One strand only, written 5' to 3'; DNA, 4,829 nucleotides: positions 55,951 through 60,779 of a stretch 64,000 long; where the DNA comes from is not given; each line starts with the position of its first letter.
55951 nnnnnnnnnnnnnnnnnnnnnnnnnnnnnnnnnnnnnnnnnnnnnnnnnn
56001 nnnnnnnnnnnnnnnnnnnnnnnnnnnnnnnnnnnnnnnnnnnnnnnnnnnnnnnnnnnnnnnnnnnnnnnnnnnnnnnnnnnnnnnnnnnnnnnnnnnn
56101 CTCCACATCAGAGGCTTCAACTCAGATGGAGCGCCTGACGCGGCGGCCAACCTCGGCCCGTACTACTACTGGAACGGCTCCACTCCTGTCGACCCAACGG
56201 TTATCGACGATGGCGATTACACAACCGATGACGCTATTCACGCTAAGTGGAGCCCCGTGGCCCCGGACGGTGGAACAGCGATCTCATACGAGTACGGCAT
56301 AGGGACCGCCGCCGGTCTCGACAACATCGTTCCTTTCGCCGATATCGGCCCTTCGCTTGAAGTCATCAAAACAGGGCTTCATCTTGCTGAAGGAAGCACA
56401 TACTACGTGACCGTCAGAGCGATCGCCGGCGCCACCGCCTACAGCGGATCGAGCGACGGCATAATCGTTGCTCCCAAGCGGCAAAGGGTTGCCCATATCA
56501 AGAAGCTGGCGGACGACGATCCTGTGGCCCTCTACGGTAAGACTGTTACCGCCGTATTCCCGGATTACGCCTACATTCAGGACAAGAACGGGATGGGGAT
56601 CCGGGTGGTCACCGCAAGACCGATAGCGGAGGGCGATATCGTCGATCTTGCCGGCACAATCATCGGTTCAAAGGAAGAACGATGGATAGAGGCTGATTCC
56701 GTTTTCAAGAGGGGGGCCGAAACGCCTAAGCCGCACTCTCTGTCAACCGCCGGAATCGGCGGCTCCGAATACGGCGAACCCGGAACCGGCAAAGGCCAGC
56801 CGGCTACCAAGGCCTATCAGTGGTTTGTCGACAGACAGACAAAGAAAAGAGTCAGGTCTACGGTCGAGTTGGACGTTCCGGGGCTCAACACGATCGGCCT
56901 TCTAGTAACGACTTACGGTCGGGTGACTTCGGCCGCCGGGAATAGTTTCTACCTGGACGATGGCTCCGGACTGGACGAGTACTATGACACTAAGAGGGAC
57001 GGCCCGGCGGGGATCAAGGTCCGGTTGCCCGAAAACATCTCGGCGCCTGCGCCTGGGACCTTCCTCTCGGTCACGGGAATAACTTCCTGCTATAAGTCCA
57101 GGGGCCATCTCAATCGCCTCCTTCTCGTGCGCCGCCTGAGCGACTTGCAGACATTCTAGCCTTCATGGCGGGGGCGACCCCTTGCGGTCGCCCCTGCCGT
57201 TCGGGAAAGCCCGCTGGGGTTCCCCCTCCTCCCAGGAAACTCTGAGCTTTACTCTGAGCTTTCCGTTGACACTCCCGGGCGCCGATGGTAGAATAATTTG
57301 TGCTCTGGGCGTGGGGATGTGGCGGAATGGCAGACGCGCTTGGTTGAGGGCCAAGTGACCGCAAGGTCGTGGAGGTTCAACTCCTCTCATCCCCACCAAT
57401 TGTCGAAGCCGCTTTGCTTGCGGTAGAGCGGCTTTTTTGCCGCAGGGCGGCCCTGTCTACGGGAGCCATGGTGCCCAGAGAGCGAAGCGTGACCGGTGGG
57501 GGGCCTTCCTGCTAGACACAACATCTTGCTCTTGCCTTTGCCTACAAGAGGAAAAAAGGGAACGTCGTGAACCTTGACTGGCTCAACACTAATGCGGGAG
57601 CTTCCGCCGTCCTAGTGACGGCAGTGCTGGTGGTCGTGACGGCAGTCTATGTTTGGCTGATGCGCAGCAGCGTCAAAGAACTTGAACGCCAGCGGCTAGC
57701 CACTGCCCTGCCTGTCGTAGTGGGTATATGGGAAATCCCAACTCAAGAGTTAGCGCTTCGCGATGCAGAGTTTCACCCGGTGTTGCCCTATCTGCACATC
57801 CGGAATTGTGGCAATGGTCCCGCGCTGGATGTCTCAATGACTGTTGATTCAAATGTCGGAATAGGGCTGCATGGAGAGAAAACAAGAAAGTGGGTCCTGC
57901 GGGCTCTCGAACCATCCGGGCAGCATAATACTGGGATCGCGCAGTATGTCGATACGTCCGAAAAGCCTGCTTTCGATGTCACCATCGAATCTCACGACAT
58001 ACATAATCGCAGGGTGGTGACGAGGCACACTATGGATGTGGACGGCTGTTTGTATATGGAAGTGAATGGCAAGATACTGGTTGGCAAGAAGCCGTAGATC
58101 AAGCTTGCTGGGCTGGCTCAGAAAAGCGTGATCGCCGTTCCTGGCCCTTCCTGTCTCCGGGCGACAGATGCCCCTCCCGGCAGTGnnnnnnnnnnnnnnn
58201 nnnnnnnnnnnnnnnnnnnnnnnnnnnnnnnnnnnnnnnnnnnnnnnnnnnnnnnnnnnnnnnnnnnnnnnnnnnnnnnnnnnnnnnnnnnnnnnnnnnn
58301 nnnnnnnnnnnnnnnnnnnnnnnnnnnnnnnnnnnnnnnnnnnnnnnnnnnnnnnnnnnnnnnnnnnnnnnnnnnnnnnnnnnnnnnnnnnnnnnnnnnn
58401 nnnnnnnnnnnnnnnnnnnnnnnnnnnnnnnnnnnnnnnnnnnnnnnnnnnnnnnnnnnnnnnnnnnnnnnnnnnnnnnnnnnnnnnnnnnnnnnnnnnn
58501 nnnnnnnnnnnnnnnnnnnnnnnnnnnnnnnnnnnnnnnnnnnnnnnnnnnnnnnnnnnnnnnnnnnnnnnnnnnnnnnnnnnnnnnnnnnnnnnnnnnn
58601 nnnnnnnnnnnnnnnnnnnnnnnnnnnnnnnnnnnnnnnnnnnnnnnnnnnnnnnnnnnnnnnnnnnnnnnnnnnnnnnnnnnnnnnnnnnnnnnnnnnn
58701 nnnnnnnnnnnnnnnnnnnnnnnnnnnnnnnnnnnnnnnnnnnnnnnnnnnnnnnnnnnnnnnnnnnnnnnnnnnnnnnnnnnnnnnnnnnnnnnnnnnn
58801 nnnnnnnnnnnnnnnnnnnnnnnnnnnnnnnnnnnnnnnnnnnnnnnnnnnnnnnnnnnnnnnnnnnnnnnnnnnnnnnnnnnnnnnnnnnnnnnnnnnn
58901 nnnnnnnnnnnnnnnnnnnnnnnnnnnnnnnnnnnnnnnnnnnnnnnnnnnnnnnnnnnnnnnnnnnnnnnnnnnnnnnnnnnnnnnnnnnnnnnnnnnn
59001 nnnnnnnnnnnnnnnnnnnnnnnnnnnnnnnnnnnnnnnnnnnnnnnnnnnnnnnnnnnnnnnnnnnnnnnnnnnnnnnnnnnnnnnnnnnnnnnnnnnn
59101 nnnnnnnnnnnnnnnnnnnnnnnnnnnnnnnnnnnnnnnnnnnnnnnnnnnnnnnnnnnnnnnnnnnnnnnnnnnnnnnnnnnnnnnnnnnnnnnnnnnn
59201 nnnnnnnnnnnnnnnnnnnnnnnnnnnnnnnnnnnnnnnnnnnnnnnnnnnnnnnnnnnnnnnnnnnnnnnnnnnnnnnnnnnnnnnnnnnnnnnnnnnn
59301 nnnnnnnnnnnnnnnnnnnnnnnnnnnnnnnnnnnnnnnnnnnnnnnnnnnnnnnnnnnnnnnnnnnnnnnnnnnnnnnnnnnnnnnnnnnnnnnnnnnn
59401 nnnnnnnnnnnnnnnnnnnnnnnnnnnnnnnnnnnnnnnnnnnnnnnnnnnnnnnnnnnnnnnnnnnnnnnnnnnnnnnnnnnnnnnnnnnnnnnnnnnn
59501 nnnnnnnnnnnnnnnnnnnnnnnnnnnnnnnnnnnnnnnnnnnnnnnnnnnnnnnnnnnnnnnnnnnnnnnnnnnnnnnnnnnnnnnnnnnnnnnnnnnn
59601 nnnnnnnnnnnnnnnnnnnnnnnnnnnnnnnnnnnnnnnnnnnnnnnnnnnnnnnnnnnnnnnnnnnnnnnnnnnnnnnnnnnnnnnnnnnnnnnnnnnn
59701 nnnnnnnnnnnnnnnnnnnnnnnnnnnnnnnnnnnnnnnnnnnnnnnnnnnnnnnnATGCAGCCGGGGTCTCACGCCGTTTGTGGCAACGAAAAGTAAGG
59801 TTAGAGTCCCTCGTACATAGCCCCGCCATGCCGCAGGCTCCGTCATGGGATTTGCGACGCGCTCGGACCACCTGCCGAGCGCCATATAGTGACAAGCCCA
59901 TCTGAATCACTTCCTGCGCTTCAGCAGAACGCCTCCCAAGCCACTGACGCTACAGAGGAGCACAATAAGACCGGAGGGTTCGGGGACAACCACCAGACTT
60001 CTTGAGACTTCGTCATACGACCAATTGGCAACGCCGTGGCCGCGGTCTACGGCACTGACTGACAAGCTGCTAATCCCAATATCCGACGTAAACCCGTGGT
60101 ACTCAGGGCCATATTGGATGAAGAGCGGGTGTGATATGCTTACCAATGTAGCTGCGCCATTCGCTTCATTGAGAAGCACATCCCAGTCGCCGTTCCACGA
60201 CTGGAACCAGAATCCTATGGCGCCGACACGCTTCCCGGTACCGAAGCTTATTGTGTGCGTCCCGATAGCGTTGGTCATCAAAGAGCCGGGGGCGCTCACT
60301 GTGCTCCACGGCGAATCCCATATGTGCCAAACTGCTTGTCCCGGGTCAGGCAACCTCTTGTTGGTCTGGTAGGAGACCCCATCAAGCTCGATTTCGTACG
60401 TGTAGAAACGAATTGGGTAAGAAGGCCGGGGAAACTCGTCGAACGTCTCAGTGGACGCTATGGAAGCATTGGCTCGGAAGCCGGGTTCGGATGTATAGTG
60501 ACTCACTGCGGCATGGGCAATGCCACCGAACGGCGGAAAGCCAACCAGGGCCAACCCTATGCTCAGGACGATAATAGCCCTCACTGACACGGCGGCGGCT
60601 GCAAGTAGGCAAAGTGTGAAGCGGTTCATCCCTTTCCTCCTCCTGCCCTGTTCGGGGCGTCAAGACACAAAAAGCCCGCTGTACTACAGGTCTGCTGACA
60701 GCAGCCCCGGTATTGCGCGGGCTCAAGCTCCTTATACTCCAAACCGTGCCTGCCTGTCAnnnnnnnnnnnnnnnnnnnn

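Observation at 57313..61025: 3.5-kb integrated islet bounded by tRNA-Leu(GAG) and a 79-bp direct repeat of its 3' end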

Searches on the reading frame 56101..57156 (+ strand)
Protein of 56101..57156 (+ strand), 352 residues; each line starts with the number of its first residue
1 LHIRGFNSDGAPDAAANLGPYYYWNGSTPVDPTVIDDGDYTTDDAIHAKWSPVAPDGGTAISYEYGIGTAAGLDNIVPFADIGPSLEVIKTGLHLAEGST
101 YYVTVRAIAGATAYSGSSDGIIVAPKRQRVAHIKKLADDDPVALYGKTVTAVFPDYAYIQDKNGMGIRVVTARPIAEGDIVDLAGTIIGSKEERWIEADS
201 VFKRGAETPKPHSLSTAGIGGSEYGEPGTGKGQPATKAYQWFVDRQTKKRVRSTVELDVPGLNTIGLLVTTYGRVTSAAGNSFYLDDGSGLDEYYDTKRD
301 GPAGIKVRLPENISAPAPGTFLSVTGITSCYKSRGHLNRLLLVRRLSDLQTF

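Call 28: find_homologous_proteins(query=window:56101-57156:+)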
Query window:56101-57156:+ (352 aa): 13 proteins with E <= 0.001 among 8000 candidates.
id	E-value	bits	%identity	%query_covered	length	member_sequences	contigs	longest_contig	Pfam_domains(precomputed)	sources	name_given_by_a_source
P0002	7.5e-111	389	53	100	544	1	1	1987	-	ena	-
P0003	4.0e-88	314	45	100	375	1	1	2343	-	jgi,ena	-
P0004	4.2e-85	304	48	99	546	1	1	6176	-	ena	-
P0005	8.7e-78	280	49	91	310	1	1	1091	-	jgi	-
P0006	2.2e-49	187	44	68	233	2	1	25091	-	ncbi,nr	ncbi:MAG: hypothetical protein Q7T82_12595 [Armatimonadota bacterium]|nr:hypothetical protein [Armat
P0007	8.1e-20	89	31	87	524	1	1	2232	-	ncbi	-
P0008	2.7e-18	84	34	68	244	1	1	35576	-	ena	-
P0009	6.6e-18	83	30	87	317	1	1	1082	-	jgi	jgi:hypothetical protein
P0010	1.3e-15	75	28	87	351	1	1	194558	PF00041.28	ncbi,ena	-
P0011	7.6e-15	73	32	71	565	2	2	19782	PF23598.2,PF00560.40,PF12799.14,PF13855.13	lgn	-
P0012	1.4e-14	72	31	68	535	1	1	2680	PF11949.15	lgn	-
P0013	7.6e-11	60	29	56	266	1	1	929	-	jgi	jgi:hypothetical protein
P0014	1.1e-8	53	31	63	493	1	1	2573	PF00149.34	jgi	-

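Call 31: find_encoding_contigs(protein=P0004, flank=10000, max_places=4)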
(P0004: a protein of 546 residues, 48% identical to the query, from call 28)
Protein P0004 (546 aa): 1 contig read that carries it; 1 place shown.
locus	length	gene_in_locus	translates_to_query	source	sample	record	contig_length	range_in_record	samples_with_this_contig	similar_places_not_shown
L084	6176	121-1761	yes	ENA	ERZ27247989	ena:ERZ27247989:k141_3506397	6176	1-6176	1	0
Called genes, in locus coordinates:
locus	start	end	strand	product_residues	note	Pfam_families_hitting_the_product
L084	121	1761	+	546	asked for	-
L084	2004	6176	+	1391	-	?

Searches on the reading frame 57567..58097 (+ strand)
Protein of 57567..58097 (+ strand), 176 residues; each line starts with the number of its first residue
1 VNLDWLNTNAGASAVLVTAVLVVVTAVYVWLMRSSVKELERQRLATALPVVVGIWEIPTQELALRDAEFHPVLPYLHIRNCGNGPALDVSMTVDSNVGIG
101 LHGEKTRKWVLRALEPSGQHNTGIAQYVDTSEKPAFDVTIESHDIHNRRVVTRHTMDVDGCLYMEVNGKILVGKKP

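Call 11: search_protein_families(library=pfam, proteins=[window:57567-58097:+], max_evalue=0.01)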
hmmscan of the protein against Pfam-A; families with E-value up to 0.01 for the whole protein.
window:57567-58097:+ (176 aa): 0 families

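Call 12: search_protein_families(library=ncbifam, proteins=[window:57567-58097:+], max_evalue=0.01)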
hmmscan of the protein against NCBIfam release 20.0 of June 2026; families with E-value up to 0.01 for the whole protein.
window:57567-58097:+ (176 aa): 0 families

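Call 34: search_protein_families(library=padloc, proteins=[window:57567-58097:+], max_evalue=0.1)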
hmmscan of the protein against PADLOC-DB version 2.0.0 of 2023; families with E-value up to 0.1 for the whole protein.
window:57567-58097:+ (176 aa): 0 families
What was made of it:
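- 57567..58097 (+): Cargo gene 1: a 176-aa protein with an N-terminal hydrophobic stretch (by eye), of unknown function and the lowest GC of the islet. No Pfam, NCBIfam or PADLOC hit (calls 11, 12, 34).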

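Call 35: search_protein_families(library=phrogs, proteins=[window:57567-58097:+], max_evalue=0.1)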
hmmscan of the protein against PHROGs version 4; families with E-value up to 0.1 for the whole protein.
window:57567-58097:+ (176 aa): 2 families
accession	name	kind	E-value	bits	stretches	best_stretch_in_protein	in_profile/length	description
phrog_14640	-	unknown function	0.0073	17.2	1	119-155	8-44/57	-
phrog_11802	-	unknown function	0.053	14.1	0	11-94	17-88/230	-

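Call 49: search_protein_representatives(protein=window:57567-58097:+)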
Query: 176 residues. Proteins with E-value up to 0.001 (for the whole library): 36; up to 1e-10: 3; up to 1e-30: 1. The best 36 are listed.
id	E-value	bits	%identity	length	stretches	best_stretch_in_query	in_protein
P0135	1.1e-50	188.0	100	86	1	91-176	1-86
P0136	8.5e-15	71.2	35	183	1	3-171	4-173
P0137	9.7e-15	71.1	34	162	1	5-173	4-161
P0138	3.9e-09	52.8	43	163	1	4-93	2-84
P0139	1.7e-08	50.7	37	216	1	17-172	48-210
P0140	2.1e-08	50.4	34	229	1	4-174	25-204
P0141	3.2e-08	49.8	34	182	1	3-158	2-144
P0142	3.1e-07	46.6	33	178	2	33-156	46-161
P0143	2.0e-06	43.9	31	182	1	3-174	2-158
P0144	2.9e-06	43.5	33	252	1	3-153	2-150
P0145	3.7e-06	43.1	39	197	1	4-92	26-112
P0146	6.0e-06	42.4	40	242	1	3-105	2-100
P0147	2.4e-05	40.5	39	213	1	4-101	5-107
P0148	2.9e-05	40.2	31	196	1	3-146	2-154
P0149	3.5e-05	39.9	42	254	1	3-104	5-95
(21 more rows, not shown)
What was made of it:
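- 57567..58097 (+): A thin family of 36 representatives at 35% identity or less among 1.84 billion proteins (call 49).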

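Call 50: find_related_loci(query=window:57567-58097:+, collection=viral_contigs, flank=8000)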
Query window:57567-58097:+ (176 aa) in viral_contigs; peptide patterns used: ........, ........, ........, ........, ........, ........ (x = any residue, [..] = any of these).
2 stretches matched a pattern, but none encodes a relative of the query by tblastn (E <= 1e-3).

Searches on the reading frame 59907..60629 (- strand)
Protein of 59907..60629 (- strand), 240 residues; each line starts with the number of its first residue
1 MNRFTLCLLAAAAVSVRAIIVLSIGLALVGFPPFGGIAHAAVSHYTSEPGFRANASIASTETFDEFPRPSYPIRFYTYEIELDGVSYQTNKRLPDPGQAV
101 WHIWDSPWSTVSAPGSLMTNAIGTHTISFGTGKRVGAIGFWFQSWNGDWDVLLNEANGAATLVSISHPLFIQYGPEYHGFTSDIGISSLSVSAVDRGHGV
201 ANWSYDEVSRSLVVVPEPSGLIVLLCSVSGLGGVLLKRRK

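Call 11: search_protein_families(library=pfam, proteins=[window:59907-60629:-], max_evalue=0.01)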
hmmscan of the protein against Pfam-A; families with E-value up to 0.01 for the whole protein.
window:59907-60629:- (240 aa): 0 families

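Call 12: search_protein_families(library=ncbifam, proteins=[window:59907-60629:-], max_evalue=0.01)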
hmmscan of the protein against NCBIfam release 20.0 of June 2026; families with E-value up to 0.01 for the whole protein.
window:59907-60629:- (240 aa): 0 families

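Call 19: find_homologous_proteins(query=window:59907-60629:-)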
Query window:59907-60629:- (240 aa): 1 proteins with E <= 0.001 among 4397 candidates.
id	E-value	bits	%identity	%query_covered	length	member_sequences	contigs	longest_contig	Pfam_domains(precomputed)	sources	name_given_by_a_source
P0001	2.4e-158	543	100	100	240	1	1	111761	-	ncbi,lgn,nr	ncbi:MAG: hypothetical protein Q7T82_01640 [Armatimonadota bacterium]|nr:hypothetical protein [Armat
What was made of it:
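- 59907..60629 (-): Cargo gene 4: a 240-aa secreted protein with a PEP-CTERM-like tail, an ORFan. Only itself found among 5.8 billion proteins (call 19).
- The PEP-CTERM-like protein is an ORFan (call 19). The window comes from a metagenome-assembled genome (call 19). The submitted contig of 111,761 bp runs through both copies (call 19).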

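Call 20: find_encoding_contigs(protein=P0001, flank=10000, max_places=10)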
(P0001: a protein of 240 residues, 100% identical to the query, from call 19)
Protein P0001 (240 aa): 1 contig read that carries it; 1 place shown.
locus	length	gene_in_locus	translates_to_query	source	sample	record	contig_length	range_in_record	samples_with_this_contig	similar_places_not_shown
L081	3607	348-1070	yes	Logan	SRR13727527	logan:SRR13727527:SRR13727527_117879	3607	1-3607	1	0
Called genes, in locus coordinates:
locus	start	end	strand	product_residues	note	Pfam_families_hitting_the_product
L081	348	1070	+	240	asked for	-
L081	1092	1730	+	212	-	-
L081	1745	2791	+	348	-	PF03781:FGE-sulfatase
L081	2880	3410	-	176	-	-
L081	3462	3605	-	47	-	?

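Call 34: search_protein_families(library=padloc, proteins=[window:59907-60629:-], max_evalue=0.1)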
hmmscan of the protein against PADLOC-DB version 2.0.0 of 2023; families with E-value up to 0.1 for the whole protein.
window:59907-60629:- (240 aa): 0 families

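Call 35: search_protein_families(library=phrogs, proteins=[window:59907-60629:-], max_evalue=0.1)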
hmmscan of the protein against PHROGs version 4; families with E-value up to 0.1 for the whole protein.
window:59907-60629:- (240 aa): 0 families

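Call 85: search_protein_families(library=ncbifam, proteins=[window:59907-60629:-], max_evalue=10)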
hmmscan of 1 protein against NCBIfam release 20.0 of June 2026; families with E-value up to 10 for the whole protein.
window:59907-60629:- (240 aa): 2 families
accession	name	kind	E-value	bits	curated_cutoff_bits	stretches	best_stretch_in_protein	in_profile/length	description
TIGR02595.1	PEP_CTERM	domain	0.034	15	16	1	215-240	1-23/24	PEP-CTERM sorting domain-containing protein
NF038129.1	PEP_NF038129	equivalog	0.11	12.3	65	1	169-235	125-191/194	NF038129 family PEP-CTERM protein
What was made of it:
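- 59907..60629 (-): TIGR02595 gives 15.0 bits against a cut-off of 16 over residues 215-240 (call 85).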
